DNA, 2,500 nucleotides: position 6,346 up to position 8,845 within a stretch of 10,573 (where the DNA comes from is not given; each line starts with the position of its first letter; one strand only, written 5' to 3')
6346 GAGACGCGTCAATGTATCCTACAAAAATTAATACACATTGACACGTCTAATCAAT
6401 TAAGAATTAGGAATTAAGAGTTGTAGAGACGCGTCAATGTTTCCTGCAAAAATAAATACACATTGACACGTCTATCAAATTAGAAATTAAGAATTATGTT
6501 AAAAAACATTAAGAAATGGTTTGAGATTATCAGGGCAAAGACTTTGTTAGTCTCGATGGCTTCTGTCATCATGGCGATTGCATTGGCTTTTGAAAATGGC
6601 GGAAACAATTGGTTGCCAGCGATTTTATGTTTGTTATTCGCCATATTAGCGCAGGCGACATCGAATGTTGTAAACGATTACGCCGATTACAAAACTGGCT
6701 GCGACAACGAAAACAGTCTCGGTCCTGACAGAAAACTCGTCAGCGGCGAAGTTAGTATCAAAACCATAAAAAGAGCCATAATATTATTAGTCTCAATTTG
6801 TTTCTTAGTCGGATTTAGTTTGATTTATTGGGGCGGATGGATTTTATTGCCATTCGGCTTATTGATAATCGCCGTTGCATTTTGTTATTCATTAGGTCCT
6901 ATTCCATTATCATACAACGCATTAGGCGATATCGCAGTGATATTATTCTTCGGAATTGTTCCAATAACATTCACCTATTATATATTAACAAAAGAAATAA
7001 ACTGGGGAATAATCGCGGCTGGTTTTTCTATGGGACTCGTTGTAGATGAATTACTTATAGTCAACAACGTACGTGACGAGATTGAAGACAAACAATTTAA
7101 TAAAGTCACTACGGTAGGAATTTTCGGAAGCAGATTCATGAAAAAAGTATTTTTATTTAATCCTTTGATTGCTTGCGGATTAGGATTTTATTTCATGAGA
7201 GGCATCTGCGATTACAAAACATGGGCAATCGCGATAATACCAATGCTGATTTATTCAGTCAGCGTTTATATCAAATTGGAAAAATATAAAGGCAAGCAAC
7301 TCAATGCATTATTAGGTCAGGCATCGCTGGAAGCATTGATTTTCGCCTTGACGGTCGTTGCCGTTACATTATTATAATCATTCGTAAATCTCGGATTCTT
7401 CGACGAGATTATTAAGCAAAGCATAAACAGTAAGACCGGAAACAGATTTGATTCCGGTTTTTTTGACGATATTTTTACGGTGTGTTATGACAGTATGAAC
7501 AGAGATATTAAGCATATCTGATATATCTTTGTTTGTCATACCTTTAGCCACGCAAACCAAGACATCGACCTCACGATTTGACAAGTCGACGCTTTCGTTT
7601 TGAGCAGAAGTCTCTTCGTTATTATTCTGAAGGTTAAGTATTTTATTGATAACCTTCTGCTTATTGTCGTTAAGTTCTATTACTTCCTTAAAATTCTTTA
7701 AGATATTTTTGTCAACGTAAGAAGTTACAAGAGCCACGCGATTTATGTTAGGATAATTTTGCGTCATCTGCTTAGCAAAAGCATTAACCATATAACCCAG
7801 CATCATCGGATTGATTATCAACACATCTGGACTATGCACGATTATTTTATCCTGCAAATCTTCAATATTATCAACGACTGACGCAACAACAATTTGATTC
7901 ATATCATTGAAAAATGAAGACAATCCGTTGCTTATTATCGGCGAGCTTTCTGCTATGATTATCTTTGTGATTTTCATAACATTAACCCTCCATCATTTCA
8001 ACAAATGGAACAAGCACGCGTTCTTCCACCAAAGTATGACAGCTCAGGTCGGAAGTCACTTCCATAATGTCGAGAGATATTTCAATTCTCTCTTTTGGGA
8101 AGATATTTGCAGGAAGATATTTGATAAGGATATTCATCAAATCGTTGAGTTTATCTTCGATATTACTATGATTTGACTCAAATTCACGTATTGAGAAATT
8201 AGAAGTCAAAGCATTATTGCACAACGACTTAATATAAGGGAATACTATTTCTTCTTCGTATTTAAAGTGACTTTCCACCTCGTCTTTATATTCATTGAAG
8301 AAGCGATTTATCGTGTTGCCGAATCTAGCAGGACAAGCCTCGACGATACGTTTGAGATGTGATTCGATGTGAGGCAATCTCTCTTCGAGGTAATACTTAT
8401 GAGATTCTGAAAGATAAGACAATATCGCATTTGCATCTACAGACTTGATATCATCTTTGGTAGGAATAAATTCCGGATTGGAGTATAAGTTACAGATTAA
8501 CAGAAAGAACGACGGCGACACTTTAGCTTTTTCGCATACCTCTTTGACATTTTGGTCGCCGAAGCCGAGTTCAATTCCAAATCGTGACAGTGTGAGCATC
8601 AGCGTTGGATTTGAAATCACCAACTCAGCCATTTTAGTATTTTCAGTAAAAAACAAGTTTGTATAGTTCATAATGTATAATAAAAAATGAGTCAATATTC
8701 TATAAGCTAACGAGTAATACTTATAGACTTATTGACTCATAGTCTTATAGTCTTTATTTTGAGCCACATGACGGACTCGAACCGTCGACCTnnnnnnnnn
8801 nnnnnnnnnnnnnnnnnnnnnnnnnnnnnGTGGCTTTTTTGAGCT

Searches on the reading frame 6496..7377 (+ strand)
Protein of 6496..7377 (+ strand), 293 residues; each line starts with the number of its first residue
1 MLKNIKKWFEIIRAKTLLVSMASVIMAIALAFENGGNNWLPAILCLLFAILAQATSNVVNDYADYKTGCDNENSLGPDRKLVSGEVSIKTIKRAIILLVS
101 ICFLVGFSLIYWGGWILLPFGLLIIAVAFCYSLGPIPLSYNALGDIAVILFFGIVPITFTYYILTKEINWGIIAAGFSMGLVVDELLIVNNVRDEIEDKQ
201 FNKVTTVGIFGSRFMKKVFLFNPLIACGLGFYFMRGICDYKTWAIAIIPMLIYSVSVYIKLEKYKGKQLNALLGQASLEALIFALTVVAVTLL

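Call 6: search_protein_families(library=pfam, proteins=[window:6496-7377:+])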
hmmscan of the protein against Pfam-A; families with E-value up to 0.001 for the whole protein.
window:6496-7377:+ (293 aa): 1 family
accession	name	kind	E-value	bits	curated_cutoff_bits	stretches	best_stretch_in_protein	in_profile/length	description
PF01040.23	UbiA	-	3.9e-31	108.7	34.2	1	23-264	4-236/250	UbiA prenyltransferase family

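Call 10: find_encoding_contigs(protein=window:6496-7377:+, flank=10000, max_places=10)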
Protein window:6496-7377:+ (293 aa): no gene with exactly this product is on record in the collection.

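Call 68: find_homologous_proteins(query=window:6496-7374:+, max_evalue=1e-30)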
Query window:6496-7374:+ (293 aa): 524 proteins with E <= 1e-30 among 5062 candidates; the best 120 are listed.
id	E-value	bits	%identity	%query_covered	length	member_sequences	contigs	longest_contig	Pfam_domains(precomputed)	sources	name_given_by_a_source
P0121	7.3e-179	612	97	100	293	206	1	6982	PF01040.24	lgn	-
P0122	4.7e-171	586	91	100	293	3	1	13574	PF01040.24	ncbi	-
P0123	1.1e-169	581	89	100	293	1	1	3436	PF01040.24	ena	-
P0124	2.0e-167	574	89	100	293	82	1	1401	PF01040.24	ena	-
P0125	7.6e-167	572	88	100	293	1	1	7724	PF01040.24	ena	-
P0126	9.6e-163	559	87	100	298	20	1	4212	PF01040.24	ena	-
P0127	5.6e-162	556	86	100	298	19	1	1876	PF01040.24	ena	-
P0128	9.6e-162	555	86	100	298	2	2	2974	PF01040.24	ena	-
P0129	2.0e-160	551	85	100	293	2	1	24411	PF01040.24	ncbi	-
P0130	1.8e-158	545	85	100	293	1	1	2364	PF01040.24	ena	-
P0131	2.7e-156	537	81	100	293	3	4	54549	PF01040.24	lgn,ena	-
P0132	5.7e-156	536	84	100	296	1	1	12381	PF01040.24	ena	-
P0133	1.4e-153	529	80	100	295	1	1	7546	PF01040.24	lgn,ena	-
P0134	5.1e-151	520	79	100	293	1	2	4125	PF01040.24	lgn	-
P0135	5.4e-151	520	81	97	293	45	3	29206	PF01040.24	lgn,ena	-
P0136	6.5e-149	513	81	100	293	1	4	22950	PF01040.24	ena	-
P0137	2.0e-148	512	81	100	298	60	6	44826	PF01040.24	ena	-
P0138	3.3e-148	511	80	100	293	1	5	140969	PF01040.24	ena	-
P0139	2.3e-147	508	80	100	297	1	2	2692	PF01040.24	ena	-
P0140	2.6e-147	508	79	100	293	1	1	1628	PF01040.24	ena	-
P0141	1.3e-146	506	80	100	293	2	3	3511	PF01040.24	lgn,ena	-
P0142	1.4e-146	506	79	100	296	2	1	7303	PF01040.24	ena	-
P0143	1.5e-146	505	78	100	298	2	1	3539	PF01040.24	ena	-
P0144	1.8e-146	505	80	100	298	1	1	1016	PF01040.24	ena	-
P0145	2.3e-146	505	79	100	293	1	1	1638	PF01040.24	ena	-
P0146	7.9e-144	497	75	100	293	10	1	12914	PF01040.24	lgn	-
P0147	1.5e-143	496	76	99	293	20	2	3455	PF01040.24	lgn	-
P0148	1.5e-141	489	75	100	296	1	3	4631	PF01040.24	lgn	-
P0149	3.7e-141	488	74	99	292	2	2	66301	PF01040.24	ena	-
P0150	4.5e-141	487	76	97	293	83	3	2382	PF01040.24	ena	-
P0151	1.0e-139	483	73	100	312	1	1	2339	PF01040.24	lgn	-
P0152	2.7e-139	482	73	100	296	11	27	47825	PF01040.24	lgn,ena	-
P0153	6.5e-139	480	73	100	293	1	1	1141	PF01040.24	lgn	-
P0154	1.1e-137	476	72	100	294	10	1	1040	PF01040.24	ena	-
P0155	2.1e-137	475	88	83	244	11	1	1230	PF01040.24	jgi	jgi:1,4-dihydroxy-2-naphthoate octaprenyltransferase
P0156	2.1e-137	475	74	100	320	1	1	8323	PF01040.24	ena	-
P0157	2.6e-137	475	72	100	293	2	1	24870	PF01040.24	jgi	-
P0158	2.6e-137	475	71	100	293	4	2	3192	PF01040.24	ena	-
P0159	3.3e-137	475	73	97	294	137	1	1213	PF01040.24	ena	-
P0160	3.7e-136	471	71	100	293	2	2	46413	PF01040.24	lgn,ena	-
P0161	1.9e-135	469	72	100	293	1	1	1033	PF01040.24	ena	-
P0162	2.6e-135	469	78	93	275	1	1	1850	PF01040.24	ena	-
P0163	8.3e-135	467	70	100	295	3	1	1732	PF01040.24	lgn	-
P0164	1.2e-134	466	71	100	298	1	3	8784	PF01040.24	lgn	-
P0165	2.1e-134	466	72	97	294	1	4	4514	PF01040.24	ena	-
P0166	5.7e-134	464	70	100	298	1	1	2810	PF01040.24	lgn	-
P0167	1.1e-133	463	70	100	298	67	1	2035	PF01040.24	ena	-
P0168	1.8e-131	456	71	99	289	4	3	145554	PF01040.24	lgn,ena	-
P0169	5.6e-131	454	74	93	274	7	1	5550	PF01040.24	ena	-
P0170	1.7e-130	453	71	99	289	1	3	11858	PF01040.24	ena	-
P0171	4.6e-130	451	69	99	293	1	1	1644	PF01040.24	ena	-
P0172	8.1e-130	451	69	100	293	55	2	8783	PF01040.24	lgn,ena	-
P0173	3.9e-129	448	69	100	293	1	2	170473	PF01040.24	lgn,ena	-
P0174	4.6e-129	448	69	99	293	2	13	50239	PF01040.24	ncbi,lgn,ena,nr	ncbi:MAG: 1,4-dihydroxy-2-naphthoate octaprenyltransferase [Bacteroidales bacterium]|nr:1,4-dihydrox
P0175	4.9e-129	448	69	99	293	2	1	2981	PF01040.24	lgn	-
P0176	5.8e-129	448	69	97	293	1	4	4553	PF01040.24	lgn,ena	-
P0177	8.0e-129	447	69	97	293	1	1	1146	PF01040.24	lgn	-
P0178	9.7e-129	447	69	97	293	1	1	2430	PF01040.24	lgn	-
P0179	1.2e-128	447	69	97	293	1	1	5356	PF01040.24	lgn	-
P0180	1.7e-128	446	68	99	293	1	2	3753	PF01040.24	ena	-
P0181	1.8e-128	446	69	97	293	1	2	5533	PF01040.24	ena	-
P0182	2.1e-128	446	68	97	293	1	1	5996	PF01040.24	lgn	-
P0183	2.3e-128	446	68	97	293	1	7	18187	PF01040.24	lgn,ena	-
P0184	3.0e-128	445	69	97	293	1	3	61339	PF01040.24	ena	-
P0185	3.0e-128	445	69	97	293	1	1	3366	PF01040.24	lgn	-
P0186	3.8e-128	445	68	97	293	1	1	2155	PF01040.24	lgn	-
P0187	4.0e-128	445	68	97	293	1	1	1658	PF01040.24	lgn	-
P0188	4.3e-128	445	68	97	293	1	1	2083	PF01040.24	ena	-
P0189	8.9e-128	444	68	97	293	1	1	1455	PF01040.24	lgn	-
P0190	9.5e-128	444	68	100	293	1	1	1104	PF01040.24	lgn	-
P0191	1.2e-127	443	68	97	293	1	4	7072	PF01040.24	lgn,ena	-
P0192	1.3e-127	443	68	97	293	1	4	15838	PF01040.24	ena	-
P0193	1.4e-127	443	68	97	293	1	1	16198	PF01040.24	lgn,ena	-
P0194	1.4e-127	443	68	97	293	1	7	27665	PF01040.24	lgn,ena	-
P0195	1.5e-127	443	68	97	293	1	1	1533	PF01040.24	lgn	-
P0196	1.7e-127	443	68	97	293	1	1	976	PF01040.24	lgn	-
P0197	1.7e-127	443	68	97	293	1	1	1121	PF01040.24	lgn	-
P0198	2.1e-127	443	68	97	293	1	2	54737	PF01040.24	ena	-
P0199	2.5e-127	442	68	97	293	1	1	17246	PF01040.24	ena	-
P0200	2.8e-127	442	68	96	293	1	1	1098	PF01040.24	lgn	-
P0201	2.9e-127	442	68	97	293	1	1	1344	PF01040.24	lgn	-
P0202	3.1e-127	442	68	97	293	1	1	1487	PF01040.24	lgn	-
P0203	3.7e-127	442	67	97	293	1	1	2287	PF01040.24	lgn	-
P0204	4.3e-127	442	68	97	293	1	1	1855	PF01040.24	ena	-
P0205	4.6e-127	442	68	97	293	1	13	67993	PF01040.24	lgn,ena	-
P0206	4.6e-127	442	68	97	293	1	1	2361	PF01040.24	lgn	-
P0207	6.1e-127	441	67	97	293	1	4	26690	PF01040.24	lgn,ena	-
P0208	7.4e-127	441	68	97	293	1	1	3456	PF01040.24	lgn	-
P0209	9.3e-127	441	67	97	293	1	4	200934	PF01040.24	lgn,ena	-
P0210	9.6e-127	440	68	97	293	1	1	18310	PF01040.24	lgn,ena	-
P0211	1.0e-126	440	67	97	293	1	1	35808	PF01040.24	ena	-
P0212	1.7e-126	440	68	96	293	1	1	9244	PF01040.24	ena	-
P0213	1.7e-126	440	67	97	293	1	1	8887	PF01040.24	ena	-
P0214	1.7e-126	440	68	99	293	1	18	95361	PF01040.24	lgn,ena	-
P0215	1.8e-126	440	67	97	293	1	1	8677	PF01040.24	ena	-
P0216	2.8e-126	439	68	99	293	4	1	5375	PF01040.24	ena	-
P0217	3.1e-126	439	68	99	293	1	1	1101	PF01040.24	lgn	-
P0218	3.9e-126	438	68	99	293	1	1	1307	PF01040.24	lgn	-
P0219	6.0e-126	438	67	97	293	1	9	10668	PF01040.24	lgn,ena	-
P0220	9.5e-126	437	67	97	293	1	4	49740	PF01040.24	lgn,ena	-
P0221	1.2e-125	437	67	99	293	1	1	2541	PF01040.24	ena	-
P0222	1.3e-125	437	68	99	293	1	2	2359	PF01040.24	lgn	-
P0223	1.6e-125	436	68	99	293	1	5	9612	PF01040.24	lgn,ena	-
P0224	6.3e-125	435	66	97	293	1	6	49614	PF01040.24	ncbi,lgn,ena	-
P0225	1.8e-123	430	67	99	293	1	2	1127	PF01040.24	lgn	-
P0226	1.8e-123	430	66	98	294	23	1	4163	PF01040.24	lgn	-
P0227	3.0e-123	429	67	99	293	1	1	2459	PF01040.24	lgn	-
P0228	5.1e-123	428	67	99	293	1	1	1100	PF01040.24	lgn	-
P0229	4.1e-121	422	64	100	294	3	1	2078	PF01040.24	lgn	-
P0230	1.9e-120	420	64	100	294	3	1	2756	PF01040.24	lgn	-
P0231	6.0e-104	366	98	60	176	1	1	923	PF01040.24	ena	-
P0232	1.1e-102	361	58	100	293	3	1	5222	PF01040.24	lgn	-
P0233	2.0e-99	351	58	96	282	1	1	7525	PF01040.24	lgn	-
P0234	1.9e-85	305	53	98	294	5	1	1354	PF01040.24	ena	-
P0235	5.8e-85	303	52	98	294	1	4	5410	PF01040.24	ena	-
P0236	2.3e-84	301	51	97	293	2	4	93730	PF01040.24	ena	-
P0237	3.4e-84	301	50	99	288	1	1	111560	PF01040.24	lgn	-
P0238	1.8e-83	298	52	97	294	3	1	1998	PF01040.24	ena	-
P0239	3.4e-83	298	51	100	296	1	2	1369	PF01040.24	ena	-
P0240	7.6e-83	296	52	98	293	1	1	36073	PF01040.24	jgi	-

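Call 69: find_encoding_contigs(protein=P0121, flank=1200, max_places=1)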
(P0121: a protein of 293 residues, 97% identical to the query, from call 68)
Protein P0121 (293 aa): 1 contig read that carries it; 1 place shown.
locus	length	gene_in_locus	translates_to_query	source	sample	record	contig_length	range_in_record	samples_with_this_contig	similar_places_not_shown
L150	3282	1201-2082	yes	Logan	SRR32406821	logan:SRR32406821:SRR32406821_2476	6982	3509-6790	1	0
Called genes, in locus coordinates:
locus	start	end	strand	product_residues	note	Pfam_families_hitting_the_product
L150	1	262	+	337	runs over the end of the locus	PF21016:RlmN_N, PF04055:Radical_SAM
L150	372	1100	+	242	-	PF01209:Ubie_methyltran, PF05148:Methyltransf_8 (weak), PF13489:Methyltransf_23, PF08241:Methyltransf_11, PF08242:Methyltransf_12, PF13649:Methyltransf_25, PF13847:Methyltransf_31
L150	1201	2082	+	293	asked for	PF01040:UbiA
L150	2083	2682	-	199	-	PF00196:GerE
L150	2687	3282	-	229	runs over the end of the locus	PF01814:Hemerythrin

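Call 70: find_encoding_contigs(protein=P0122, flank=1200, max_places=1)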
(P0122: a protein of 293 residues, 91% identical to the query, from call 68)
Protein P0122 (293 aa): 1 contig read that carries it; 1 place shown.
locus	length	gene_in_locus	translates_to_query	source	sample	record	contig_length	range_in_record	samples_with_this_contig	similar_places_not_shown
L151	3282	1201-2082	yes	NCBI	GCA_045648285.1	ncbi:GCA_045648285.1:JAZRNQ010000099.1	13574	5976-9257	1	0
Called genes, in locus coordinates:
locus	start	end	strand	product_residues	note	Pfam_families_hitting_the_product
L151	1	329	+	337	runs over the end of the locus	PF21016:RlmN_N, PF04055:Radical_SAM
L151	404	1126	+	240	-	PF01209:Ubie_methyltran, PF05148:Methyltransf_8 (weak), PF13489:Methyltransf_23, PF13649:Methyltransf_25, PF13847:Methyltransf_31, PF08241:Methyltransf_11, PF08242:Methyltransf_12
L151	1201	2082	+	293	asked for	PF01040:UbiA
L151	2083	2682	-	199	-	PF00196:GerE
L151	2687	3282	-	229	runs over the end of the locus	PF01814:Hemerythrin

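Call 71: find_encoding_contigs(protein=P0129, flank=1200, max_places=1)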
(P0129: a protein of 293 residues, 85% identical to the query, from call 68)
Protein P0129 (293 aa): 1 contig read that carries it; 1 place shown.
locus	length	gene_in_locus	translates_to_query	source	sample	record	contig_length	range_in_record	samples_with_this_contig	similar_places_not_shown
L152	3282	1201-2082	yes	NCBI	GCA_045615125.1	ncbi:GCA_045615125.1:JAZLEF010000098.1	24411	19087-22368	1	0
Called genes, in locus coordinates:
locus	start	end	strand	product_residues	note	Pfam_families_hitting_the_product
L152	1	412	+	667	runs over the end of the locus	PF09491:RE_AlwI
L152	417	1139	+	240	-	PF01209:Ubie_methyltran, PF05148:Methyltransf_8 (weak), PF13489:Methyltransf_23, PF13649:Methyltransf_25, PF13847:Methyltransf_31, PF08241:Methyltransf_11, PF08242:Methyltransf_12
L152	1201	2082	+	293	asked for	PF01040:UbiA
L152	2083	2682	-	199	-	PF00196:GerE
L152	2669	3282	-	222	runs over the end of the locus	PF01814:Hemerythrin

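Call 72: find_encoding_contigs(protein=P0131, flank=1200, max_places=1)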
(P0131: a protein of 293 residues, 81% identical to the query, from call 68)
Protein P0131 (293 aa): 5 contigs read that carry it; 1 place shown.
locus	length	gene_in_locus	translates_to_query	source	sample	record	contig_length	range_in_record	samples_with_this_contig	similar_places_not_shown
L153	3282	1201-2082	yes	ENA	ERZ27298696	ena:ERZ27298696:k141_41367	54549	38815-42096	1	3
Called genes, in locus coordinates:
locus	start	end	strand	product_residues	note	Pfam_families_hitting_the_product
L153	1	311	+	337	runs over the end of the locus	PF21016:RlmN_N, PF04055:Radical_SAM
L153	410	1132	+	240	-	PF01209:Ubie_methyltran, PF05148:Methyltransf_8 (faint), PF13489:Methyltransf_23, PF13649:Methyltransf_25, PF13847:Methyltransf_31, PF08241:Methyltransf_11, PF08242:Methyltransf_12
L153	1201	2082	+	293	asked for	PF01040:UbiA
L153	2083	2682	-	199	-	PF00196:GerE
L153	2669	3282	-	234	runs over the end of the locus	PF01814:Hemerythrin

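Call 73: find_encoding_contigs(protein=P0138, flank=1200, max_places=1)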
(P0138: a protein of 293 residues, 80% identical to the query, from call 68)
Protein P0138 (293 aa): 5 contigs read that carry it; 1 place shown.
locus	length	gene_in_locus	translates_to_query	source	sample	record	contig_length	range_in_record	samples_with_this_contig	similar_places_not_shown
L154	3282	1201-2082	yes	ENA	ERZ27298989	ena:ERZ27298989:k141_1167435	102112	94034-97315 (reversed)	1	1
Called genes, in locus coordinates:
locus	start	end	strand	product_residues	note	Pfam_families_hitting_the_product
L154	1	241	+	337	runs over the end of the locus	PF21016:RlmN_N, PF04055:Radical_SAM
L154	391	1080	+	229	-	PF01209:Ubie_methyltran, PF05148:Methyltransf_8 (faint), PF13489:Methyltransf_23, PF13847:Methyltransf_31, PF08241:Methyltransf_11, PF08242:Methyltransf_12, PF13649:Methyltransf_25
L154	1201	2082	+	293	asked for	PF01040:UbiA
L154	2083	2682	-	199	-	PF00196:GerE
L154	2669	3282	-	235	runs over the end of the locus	PF01814:Hemerythrin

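Call 74: find_encoding_contigs(protein=P0146, flank=1200, max_places=1)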
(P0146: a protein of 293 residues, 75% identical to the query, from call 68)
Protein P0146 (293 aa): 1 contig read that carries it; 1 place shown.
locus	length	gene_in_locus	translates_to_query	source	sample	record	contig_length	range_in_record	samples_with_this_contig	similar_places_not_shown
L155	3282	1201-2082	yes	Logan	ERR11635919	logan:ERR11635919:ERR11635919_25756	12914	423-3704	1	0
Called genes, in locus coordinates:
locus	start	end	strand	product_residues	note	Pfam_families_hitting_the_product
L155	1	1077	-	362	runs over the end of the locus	PF07396:Porin_O_P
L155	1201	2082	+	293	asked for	PF01040:UbiA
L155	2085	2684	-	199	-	PF00196:GerE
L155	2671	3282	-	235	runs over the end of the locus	PF01814:Hemerythrin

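Call 75: find_encoding_contigs(protein=P0149, flank=1200, max_places=1)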
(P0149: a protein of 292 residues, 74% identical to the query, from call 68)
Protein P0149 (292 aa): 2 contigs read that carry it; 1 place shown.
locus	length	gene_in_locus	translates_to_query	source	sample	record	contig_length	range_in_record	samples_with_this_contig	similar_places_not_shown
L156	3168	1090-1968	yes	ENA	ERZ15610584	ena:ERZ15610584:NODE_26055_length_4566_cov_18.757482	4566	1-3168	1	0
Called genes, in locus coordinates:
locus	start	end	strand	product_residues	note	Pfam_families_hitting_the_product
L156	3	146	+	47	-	?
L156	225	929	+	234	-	PF01209:Ubie_methyltran, PF13489:Methyltransf_23, PF08241:Methyltransf_11, PF08242:Methyltransf_12, PF13649:Methyltransf_25, PF13847:Methyltransf_31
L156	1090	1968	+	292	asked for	PF01040:UbiA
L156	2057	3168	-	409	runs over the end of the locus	PF13439:Glyco_transf_4, PF13579:Glyco_trans_4_4 (weak), PF20706:GT4-conflict (faint), PF00534:Glycos_transf_1, PF13692:Glyco_trans_1_4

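Call 76: find_encoding_contigs(protein=P0157, flank=1200, max_places=1)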
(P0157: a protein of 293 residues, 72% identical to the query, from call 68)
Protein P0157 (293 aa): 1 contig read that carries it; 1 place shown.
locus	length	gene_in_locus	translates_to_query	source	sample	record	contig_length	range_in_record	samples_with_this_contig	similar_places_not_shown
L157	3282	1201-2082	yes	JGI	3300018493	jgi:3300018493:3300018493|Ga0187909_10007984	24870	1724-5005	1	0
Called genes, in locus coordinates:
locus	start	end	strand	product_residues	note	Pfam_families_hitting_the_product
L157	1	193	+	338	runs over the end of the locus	PF21016:RlmN_N, PF04055:Radical_SAM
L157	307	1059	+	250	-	PF01209:Ubie_methyltran, PF02353:CMAS (weak), PF13489:Methyltransf_23, PF13847:Methyltransf_31, PF08241:Methyltransf_11, PF08242:Methyltransf_12, PF13649:Methyltransf_25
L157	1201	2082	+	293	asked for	PF01040:UbiA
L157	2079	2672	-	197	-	PF00196:GerE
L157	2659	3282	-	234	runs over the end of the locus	PF01814:Hemerythrin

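Call 77: find_encoding_contigs(protein=P0168, flank=1200, max_places=1)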
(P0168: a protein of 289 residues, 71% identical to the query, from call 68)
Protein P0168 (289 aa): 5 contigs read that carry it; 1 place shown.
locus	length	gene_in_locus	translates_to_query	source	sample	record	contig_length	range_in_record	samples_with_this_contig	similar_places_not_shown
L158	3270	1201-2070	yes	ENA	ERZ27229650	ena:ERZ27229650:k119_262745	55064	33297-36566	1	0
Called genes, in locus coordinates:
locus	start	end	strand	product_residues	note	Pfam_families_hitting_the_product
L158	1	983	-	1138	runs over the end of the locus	PF00133:tRNA-synt_1, PF09334:tRNA-synt_1g (weak), PF08264:Anticodon_1, PF19302:DUF5915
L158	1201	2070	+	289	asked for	PF01040:UbiA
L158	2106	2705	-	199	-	PF00196:GerE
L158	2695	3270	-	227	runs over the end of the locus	PF01814:Hemerythrin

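Call 78: find_encoding_contigs(protein=P0173, flank=1200, max_places=1)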
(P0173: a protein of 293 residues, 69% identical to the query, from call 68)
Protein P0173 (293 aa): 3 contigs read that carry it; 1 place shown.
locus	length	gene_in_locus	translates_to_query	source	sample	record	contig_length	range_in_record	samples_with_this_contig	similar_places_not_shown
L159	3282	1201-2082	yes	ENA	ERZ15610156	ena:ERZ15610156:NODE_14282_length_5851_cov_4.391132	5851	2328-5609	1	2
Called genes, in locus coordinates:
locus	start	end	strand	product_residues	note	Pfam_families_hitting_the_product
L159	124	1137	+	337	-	PF21016:RlmN_N, PF04055:Radical_SAM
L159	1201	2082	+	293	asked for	PF01040:UbiA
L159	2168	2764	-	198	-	PF00196:GerE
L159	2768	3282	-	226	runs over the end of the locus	PF01814:Hemerythrin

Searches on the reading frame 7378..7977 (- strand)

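Call 6: search_protein_families(library=pfam, proteins=[window:7378-7977:-])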
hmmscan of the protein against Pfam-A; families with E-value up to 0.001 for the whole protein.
window:7378-7977:- (199 aa): 3 families
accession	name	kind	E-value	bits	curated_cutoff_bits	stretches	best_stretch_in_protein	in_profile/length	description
PF00196.25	GerE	-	1e-16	60.7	23.5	1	132-186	3-57/57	Bacterial regulatory proteins, luxR family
PF00072.30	Response_reg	-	0.00022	21.8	30.2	1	6-94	1-86/111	Response regulator receiver domain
PF13384.12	HTH_23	-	0.00059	20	24.6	0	139-168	10-39/50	Homeodomain-like domain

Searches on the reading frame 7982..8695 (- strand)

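Call 6: search_protein_families(library=pfam, proteins=[window:7982-8695:-])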
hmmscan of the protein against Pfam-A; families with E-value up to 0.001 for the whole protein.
window:7982-8695:- (237 aa): 1 family
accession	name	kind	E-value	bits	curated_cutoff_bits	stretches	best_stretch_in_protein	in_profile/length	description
PF01814.28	Hemerythrin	-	5.3e-10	40.3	25.3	1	104-231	14-126/127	Hemerythrin HHE cation binding domain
